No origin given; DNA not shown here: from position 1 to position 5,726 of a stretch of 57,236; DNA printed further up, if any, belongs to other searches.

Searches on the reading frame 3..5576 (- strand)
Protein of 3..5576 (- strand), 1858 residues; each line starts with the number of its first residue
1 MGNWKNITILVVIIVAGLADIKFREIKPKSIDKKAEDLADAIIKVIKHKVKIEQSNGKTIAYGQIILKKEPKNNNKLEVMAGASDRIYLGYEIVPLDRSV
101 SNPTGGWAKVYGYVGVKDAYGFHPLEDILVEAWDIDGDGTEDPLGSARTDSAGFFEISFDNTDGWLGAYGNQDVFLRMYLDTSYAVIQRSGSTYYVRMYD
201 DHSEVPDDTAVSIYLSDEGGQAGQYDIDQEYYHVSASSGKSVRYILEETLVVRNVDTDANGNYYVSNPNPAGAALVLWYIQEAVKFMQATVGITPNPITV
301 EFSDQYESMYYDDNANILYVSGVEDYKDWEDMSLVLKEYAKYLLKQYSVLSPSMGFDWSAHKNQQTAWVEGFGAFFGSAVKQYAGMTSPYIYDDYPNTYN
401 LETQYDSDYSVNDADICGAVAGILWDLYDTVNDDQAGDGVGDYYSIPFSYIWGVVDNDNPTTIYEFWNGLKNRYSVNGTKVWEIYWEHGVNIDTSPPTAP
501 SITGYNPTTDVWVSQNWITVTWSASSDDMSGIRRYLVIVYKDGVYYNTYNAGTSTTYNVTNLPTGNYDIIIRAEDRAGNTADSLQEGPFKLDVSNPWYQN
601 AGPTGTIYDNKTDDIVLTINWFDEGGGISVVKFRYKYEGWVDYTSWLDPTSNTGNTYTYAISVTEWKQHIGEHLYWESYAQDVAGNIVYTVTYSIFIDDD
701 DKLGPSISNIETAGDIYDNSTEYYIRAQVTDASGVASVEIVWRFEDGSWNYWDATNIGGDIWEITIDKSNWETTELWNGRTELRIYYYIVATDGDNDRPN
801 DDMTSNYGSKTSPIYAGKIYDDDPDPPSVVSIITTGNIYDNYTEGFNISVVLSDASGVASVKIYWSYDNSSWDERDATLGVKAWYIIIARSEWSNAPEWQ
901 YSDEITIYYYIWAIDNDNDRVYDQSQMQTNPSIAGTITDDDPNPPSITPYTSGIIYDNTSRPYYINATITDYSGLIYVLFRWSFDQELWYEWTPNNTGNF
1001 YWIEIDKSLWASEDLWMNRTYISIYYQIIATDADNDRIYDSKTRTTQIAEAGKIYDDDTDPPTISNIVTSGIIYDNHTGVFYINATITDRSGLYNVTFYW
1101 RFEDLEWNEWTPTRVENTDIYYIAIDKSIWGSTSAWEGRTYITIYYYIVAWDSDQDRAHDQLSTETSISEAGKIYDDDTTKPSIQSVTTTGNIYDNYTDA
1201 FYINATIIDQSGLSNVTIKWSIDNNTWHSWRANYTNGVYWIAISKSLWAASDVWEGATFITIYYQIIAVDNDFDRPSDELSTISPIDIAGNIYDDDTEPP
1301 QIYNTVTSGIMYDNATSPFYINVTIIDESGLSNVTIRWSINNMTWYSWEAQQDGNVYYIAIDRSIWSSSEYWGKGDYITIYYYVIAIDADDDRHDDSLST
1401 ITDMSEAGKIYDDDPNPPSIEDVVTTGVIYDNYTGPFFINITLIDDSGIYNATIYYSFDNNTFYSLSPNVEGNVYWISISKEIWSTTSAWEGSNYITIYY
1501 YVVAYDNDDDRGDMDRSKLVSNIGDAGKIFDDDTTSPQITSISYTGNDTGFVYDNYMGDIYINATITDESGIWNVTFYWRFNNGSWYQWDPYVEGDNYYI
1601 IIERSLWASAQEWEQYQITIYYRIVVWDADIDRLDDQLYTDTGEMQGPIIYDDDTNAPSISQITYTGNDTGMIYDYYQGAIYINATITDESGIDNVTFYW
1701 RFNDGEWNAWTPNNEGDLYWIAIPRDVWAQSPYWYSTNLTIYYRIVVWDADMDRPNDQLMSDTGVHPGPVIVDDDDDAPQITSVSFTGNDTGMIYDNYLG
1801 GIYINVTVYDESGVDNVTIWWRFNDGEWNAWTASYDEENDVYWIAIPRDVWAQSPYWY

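Call 15: search_protein_families(library=pfam, proteins=[window:3-5576:-], max_evalue=0.01)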
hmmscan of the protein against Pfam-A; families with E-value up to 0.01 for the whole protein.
window:3-5576:- (1858 aa): 2 families
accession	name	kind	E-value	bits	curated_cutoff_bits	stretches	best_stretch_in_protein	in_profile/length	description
PF15418.12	DUF4625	-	9.9e-05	23.1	27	0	560-581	101-122/131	Domain of unknown function (DUF4625)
PF19077.6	Big_13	-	0.0072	17.2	27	1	541-592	50-101/102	Bacterial Ig-like domain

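Call 90: search_protein_families(library=ncbifam, proteins=[window:3-5576:-], max_evalue=0.01)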
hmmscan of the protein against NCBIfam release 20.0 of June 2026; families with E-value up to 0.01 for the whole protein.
window:3-5576:- (1858 aa): 1 family
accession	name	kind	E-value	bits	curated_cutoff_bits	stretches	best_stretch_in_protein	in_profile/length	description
NF004168.0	PRK05634.1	equivalog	0.0012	18.6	129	0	1048-1087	37-76/185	nucleosidase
